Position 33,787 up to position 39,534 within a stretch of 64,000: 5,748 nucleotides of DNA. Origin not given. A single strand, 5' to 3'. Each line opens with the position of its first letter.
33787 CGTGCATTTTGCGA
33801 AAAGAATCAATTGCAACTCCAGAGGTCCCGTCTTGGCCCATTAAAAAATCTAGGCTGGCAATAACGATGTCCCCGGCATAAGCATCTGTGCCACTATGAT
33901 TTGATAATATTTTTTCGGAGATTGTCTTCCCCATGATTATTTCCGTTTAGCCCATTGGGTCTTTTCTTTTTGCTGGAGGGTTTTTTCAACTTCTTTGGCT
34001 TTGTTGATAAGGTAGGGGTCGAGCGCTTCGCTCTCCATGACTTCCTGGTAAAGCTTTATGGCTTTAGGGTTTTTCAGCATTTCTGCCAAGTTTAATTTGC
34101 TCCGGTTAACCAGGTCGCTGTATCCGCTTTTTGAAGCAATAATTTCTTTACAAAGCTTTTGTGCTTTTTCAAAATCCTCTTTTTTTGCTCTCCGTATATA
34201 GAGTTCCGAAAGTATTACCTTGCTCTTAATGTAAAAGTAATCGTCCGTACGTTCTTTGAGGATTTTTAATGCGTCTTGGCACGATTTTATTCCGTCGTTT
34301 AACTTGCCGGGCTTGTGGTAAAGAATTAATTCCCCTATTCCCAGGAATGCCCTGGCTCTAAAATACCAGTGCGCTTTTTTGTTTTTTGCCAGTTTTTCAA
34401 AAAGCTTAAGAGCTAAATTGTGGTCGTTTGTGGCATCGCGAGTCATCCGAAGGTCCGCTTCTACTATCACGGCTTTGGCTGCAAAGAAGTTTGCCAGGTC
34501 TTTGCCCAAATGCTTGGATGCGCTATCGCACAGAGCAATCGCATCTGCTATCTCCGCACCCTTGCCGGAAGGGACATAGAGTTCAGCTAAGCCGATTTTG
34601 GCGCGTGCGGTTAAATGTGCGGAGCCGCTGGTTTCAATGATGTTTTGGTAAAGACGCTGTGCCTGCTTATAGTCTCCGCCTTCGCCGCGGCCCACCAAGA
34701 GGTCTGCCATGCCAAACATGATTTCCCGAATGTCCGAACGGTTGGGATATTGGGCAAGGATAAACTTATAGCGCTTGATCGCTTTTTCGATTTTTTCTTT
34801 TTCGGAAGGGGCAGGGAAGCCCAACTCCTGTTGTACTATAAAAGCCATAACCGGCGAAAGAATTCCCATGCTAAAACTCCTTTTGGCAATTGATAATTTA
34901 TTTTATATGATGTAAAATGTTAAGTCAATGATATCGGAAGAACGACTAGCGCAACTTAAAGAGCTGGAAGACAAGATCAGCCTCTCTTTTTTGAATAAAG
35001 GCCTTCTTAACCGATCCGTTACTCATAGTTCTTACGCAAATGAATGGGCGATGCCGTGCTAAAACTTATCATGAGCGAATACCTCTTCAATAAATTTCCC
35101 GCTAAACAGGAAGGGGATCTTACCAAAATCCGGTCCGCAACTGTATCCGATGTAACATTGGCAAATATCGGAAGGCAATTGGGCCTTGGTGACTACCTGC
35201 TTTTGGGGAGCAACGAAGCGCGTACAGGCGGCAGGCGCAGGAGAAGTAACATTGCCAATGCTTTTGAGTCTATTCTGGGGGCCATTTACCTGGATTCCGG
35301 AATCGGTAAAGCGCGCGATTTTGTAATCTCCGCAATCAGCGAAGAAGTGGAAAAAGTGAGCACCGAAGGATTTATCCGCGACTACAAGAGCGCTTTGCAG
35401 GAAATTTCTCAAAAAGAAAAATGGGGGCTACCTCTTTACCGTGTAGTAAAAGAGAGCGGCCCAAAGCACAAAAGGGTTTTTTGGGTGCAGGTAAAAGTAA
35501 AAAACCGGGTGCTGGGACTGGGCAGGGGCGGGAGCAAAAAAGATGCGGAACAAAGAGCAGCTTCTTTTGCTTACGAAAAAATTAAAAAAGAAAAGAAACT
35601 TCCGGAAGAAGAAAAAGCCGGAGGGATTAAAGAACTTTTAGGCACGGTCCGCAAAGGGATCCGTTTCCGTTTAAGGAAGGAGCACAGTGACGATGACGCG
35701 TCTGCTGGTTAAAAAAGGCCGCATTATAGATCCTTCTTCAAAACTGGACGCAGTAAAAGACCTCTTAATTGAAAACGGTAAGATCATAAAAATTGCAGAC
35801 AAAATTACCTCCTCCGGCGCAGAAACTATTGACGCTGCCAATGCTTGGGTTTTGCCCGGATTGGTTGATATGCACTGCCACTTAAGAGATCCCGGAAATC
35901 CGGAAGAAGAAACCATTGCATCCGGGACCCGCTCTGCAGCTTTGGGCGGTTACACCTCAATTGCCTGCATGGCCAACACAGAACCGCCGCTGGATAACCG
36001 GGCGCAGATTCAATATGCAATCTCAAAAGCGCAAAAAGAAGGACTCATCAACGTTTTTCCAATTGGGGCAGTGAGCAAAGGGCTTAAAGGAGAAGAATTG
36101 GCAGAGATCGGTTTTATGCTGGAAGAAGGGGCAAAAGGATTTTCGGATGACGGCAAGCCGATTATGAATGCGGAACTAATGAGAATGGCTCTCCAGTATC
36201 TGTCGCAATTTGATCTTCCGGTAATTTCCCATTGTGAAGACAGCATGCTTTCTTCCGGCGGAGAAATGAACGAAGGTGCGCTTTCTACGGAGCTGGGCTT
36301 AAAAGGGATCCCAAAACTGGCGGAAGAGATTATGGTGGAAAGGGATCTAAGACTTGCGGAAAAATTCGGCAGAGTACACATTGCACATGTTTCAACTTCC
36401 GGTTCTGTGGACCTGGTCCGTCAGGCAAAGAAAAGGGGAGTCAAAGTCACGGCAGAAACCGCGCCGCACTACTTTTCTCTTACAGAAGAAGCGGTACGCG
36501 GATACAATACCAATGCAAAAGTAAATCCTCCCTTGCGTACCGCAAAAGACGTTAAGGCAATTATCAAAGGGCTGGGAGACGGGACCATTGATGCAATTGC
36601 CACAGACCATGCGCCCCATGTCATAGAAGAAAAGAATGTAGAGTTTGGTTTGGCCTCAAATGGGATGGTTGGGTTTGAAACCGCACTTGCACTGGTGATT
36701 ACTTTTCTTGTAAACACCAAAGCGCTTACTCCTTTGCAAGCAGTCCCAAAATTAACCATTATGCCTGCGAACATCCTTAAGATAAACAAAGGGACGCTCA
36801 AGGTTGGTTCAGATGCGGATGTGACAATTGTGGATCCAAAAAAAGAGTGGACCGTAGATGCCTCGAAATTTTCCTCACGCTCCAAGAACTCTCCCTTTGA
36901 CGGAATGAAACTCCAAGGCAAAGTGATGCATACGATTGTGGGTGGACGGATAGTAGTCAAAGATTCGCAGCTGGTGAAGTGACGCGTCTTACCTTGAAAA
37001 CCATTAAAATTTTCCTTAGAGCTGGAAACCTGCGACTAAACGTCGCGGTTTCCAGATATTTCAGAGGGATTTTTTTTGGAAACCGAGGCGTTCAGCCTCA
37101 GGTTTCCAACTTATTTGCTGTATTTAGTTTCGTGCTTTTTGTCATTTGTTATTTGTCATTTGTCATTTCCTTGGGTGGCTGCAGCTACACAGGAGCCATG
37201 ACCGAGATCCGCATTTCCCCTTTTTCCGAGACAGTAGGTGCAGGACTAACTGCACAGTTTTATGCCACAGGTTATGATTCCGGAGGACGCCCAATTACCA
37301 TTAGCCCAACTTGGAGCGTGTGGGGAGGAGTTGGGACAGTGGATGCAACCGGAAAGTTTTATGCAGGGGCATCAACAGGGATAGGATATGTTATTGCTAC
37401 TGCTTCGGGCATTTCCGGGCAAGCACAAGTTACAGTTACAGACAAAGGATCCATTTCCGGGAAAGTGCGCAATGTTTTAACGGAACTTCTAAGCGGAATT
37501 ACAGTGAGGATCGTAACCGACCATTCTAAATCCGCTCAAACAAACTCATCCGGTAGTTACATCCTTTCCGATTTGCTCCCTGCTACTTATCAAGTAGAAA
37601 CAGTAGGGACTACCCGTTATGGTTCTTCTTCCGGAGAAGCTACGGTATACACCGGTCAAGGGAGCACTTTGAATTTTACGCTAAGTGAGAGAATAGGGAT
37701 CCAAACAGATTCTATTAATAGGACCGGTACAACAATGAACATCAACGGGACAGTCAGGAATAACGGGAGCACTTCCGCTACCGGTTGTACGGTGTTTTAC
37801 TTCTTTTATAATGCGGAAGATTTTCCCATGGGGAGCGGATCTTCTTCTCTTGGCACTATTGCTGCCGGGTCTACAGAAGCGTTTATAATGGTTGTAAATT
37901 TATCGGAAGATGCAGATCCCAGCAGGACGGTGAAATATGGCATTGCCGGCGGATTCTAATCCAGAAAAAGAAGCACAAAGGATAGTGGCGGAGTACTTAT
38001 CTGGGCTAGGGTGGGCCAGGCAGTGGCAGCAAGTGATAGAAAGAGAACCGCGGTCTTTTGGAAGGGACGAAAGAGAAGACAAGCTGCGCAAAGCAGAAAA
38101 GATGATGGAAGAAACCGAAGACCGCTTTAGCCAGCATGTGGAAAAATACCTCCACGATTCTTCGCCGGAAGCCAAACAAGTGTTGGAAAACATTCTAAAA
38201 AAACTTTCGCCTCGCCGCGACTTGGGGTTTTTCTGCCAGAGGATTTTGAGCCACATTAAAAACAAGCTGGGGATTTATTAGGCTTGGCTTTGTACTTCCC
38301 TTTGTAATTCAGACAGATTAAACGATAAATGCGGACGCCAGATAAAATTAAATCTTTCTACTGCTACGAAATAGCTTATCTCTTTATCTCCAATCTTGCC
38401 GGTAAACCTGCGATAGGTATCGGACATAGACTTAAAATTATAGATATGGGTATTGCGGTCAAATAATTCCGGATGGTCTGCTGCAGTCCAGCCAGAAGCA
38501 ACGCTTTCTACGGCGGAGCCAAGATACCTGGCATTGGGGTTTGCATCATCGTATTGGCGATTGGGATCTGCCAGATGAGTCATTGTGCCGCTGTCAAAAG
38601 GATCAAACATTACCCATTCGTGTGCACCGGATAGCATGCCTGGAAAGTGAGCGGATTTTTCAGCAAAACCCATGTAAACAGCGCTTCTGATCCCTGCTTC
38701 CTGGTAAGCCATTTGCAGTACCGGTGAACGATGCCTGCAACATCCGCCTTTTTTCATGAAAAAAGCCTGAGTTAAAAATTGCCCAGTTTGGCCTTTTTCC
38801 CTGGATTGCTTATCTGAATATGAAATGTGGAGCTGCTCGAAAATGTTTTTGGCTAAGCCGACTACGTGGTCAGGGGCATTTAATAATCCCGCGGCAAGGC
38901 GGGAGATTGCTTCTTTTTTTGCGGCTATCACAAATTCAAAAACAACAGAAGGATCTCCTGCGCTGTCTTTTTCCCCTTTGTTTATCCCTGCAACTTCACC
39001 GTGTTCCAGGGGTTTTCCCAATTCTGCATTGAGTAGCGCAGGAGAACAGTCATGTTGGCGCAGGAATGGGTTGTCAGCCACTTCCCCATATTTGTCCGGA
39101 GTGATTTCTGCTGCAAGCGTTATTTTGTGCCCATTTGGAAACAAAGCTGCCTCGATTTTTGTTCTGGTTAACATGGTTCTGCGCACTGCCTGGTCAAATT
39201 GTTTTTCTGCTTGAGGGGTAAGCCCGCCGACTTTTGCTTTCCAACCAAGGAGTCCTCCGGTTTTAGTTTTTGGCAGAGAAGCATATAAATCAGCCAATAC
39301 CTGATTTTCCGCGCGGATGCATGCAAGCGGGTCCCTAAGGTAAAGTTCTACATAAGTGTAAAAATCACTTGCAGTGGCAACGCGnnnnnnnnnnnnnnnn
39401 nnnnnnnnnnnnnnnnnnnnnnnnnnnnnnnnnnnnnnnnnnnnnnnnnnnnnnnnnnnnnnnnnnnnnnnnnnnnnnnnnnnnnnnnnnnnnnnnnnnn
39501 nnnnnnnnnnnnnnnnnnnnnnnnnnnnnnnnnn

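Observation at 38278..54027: ~16-kb island of four co-oriented giant genes forming a paralogous family with a modular architecture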

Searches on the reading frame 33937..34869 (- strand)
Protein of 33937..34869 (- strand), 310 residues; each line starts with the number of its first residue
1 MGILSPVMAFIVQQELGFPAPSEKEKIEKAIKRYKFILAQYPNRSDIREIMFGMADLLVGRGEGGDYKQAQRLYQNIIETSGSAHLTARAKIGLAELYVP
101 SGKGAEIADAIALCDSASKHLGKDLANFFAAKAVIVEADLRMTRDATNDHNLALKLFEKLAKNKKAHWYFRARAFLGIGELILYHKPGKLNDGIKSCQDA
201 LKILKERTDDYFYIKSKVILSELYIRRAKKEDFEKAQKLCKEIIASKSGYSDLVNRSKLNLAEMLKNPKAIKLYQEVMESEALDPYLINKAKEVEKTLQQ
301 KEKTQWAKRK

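Call 14: search_protein_families(library=ncbifam, proteins=[window:33937-34869:-])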
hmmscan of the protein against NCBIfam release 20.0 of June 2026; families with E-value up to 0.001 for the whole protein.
window:33937-34869:- (310 aa): 0 families

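Call 22: search_protein_families(library=pfam, proteins=[window:33937-34869:-], max_evalue=0.001)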
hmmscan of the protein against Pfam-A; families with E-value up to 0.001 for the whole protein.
window:33937-34869:- (310 aa): 2 families
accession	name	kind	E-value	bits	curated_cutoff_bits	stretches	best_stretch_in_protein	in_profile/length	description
PF14559.12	TPR_19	-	5.9e-07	30.1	25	0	65-133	5-66/68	Tetratricopeptide repeat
PF13424.12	TPR_12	-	3.2e-05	24.5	30.1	0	65-99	17-56/77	Tetratricopeptide repeat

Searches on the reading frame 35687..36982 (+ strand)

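Call 14: search_protein_families(library=ncbifam, proteins=[window:35687-36982:+])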
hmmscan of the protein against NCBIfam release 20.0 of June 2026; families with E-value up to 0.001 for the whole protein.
window:35687-36982:+ (431 aa): 64 families (the best 25 are shown)
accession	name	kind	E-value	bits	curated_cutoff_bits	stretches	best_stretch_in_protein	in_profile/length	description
NF006845.0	PRK09357.2-6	equivalog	1.4e-153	511.6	728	1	5-426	2-427/428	dihydroorotase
NF006843.0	PRK09357.2-4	equivalog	1.3e-144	482.3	786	1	5-427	2-423/431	dihydroorotase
NF006836.0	PRK09357.1-1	equivalog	2.7e-139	464.6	538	1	21-430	14-430/432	dihydroorotase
NF006844.0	PRK09357.2-5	equivalog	3.4e-135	451.3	701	1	3-426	1-422/422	dihydroorotase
NF006839.0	PRK09357.1-4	equivalog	1.6e-132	442.2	576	1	6-425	2-421/422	dihydroorotase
TIGR00857.1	pyrC_multi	subfamily_domain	6e-128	427.3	279.05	1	24-426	6-411/412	dihydroorotase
NF006837.0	PRK09357.1-2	equivalog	2.6e-125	418.3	575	1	6-426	3-424/428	dihydroorotase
NF006558.0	PRK09059.1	equivalog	1.1e-119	399.8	645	1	5-425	4-428/430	dihydroorotase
NF006842.0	PRK09357.2-3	equivalog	3.8e-115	385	695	1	6-422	3-436/440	dihydroorotase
NF006841.0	PRK09357.2-2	equivalog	7.8e-109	364.1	640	1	20-425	15-418/421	dihydroorotase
NF005791.0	PRK07627.1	equivalog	1.2e-103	347.3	442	1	6-425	3-423/425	dihydroorotase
NF005614.0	PRK07369.1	equivalog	1.6e-100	336.8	456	1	5-418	3-418/419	dihydroorotase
NF006838.0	PRK09357.1-3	equivalog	1.4e-98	330.5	644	1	6-424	3-421/423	dihydroorotase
NF002668.0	PRK02382.1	equivalog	3.9e-75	253.2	452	1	1-427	1-414/436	dihydroorotase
NF005751.0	PRK07575.1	equivalog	2.7e-71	240.3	529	1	3-429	2-425/440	dihydroorotase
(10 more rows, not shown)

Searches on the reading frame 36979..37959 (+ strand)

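Call 14: search_protein_families(library=ncbifam, proteins=[window:36979-37959:+])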
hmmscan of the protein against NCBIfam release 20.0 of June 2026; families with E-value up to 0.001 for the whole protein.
window:36979-37959:+ (326 aa): 1 family
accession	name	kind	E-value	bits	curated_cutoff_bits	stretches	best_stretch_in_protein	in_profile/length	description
NF038353.1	FxLYD_dom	domain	6.3e-05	22.8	23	1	254-307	5-58/71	FxLYD domain-containing protein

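Call 22: search_protein_families(library=pfam, proteins=[window:36979-37959:+], max_evalue=0.001)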
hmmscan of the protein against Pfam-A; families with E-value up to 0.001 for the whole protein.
window:36979-37959:+ (326 aa): 2 families
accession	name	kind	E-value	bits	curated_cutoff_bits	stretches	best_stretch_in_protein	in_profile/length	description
PF13620.12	CarboxypepD_reg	-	1.9e-09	38.2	32.3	1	158-236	1-82/82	Carboxypeptidase regulatory-like domain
PF13715.12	CarbopepD_reg_2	-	0.00015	22.2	32.2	1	159-237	1-78/88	CarboxypepD_reg-like domain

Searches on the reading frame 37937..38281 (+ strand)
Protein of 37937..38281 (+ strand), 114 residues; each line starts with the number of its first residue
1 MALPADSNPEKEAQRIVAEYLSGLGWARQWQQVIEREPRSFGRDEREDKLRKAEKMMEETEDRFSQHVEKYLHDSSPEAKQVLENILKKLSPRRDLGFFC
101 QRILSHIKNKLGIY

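Call 14: search_protein_families(library=ncbifam, proteins=[window:37937-38281:+])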
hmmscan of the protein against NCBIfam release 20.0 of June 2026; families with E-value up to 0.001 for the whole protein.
window:37937-38281:+ (114 aa): 0 families

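Call 22: search_protein_families(library=pfam, proteins=[window:37937-38281:+], max_evalue=0.001)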
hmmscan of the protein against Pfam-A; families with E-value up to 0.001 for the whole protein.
window:37937-38281:+ (114 aa): 0 families

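Call 85: search_protein_families(library=ncbifam, proteins=[window:37937-38281:+], max_evalue=0.01)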
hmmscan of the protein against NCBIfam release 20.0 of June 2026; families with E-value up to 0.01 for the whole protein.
window:37937-38281:+ (114 aa): 1 family
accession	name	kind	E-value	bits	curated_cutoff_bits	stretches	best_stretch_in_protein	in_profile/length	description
NF008077.0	PRK10815.1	equivalog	0.0074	15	497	1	43-91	294-343/488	two-component system sensor histidine kinase PhoQ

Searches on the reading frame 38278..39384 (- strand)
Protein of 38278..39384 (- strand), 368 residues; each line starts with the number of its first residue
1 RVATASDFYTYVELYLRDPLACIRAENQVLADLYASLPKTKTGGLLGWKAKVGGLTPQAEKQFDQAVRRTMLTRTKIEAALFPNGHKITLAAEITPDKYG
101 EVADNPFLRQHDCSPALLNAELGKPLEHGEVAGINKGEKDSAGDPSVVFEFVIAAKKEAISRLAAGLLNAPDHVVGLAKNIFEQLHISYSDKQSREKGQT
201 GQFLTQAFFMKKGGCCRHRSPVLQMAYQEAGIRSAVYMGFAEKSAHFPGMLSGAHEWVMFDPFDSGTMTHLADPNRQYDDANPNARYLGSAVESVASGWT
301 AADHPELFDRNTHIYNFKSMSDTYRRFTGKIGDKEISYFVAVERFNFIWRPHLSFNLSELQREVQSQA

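Call 52: find_related_loci(query=A3, collection=metagenome_contigs, flank=10000)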
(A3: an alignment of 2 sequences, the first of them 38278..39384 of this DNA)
Query A3 (368 aa) in metagenome_contigs; peptide patterns used: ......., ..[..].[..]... (x = any residue, [..] = any of these).
135 stretches matched a pattern, but none encodes a relative of the query by tblastn (E <= 1e-3).

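Call 53: find_related_loci(query=A3, collection=genome_contigs, flank=10000)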
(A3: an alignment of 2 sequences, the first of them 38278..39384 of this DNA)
Query A3 (368 aa) in genome_contigs; peptide patterns used: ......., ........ (x = any residue, [..] = any of these).
45 stretches matched a pattern, but none encodes a relative of the query by tblastn (E <= 1e-3).

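Call 55: search_solved_structures(query=A3, max_evalue=10, show_alignments=2)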
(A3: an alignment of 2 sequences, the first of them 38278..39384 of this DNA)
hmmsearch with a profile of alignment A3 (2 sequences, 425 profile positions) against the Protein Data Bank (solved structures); distinct sequences matched with E-value up to 10: 11.
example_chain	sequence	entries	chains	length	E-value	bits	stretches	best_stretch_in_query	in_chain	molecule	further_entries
2at3_X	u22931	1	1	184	0.025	16.7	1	54-108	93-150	Nitrophorin 4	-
3fll_A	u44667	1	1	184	0.051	15.7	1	54-108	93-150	Nitrophorin-4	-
4gnw_A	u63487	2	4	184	0.052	15.6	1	54-108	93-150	Nitrophorin-4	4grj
1sxu_A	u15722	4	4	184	0.052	15.6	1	54-108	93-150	Nitrophorin 4 | Nitrophorin-4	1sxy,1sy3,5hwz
1d2u_A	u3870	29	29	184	0.052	15.6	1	54-108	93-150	NITROPHORIN 4 | PROTEIN (NITROPHORIN 4) | Nitrophorin-4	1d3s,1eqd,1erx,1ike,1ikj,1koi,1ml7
1sxw_A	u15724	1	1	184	0.052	15.6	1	54-108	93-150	Nitrophorin 4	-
1sy0_A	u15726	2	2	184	0.057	15.5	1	54-108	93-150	Nitrophorin 4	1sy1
2at0_X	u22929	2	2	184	0.068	15.3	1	54-108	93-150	Nitrophorin 4 | Nitrophorin-4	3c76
1np1_A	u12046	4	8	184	0.16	14.1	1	55-116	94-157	NITROPHORIN 1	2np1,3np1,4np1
1u17_A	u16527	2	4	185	0.17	14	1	55-116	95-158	Nitrophorin 1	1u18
1uqr_A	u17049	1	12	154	1.1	11.2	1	365-413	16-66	3-DEHYDROQUINATE DEHYDRATASE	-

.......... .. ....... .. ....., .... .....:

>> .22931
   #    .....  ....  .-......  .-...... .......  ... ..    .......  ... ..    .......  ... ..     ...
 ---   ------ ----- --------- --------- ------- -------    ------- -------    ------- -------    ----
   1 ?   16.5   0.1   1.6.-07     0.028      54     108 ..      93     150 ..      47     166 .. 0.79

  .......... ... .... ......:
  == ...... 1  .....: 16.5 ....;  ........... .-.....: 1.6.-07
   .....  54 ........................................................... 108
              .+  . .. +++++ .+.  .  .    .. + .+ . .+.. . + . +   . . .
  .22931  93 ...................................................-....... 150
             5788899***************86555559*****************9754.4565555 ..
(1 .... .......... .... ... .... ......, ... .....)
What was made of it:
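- Closest known: Transglutaminase-like / papain-fold thiol peptidases. Different: No PDB sequence match was found (call 55).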

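Call 56: search_protein_families(library=pfam, proteins=[window:38278-39384:-], max_evalue=1)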
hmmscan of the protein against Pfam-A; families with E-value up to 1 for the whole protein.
window:38278-39384:- (368 aa): 1 family
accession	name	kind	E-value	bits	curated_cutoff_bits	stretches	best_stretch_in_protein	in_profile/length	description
PF01841.26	Transglut_core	-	0.00027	21.6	23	1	171-260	11-96/108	Transglutaminase-like superfamily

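Call 63: predict_structure(alignment_id=A3)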
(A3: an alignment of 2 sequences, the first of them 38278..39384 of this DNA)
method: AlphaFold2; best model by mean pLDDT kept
length: 368 residues; sequences in the alignment: 2
mean_pLDDT: 38.4   pTM: 0.42
mean pLDDT of the five models: 38.4, 34.0, 33.9, 32.5, 29.8
residues with pLDDT >= 90: 0; 70-90: 26; 50-70: 50; < 50: 292
segments of 3 or more residues with pLDDT < 50: 1-6, 43-52, 79-149, 168-368
pLDDT, mean of each block of 10 residues (from residue 1): 48 52 66 81 39 69 73 52 33 25 27 24 24 30 39 59 54 35 34 33 26 27 42 31 33 34 31 30 34 31 37 30 33 27 24 25 27
secondary structure, 60 per line:
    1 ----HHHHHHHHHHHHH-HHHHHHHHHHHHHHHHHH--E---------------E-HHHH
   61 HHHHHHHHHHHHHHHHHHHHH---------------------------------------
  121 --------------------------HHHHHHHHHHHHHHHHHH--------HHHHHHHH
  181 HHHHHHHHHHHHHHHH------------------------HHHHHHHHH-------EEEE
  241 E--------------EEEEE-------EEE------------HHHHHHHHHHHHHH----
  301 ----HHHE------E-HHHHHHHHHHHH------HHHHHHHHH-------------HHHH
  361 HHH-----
elements in order: H5-17 H19-36 H57-81 H147-164 H173-196 H221-229 E237-241 E256-260 E268-270 H283-296 H317-328 H335-343 H357-363
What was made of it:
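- On Transglutaminase-like superfamily (PF01841): The fold could not be checked because the model has pLDDT 38 (call 63).
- Closest known: Transglutaminase-like / papain-fold thiol peptidases. Same: The predicted secondary-structure order, a helix after the Cys and then strands carrying the His, fits the fold (call 63, low confidence).
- The transglutaminase-like assignment is below the Pfam threshold, and the structure model of that domain failed (pLDDT 38, call 63).
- Tried and rejected: AlphaFold2 model of D's C-terminal domain with a two-sequence alignment failed (pLDDT 38, call 63), so no fold search was run on it.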
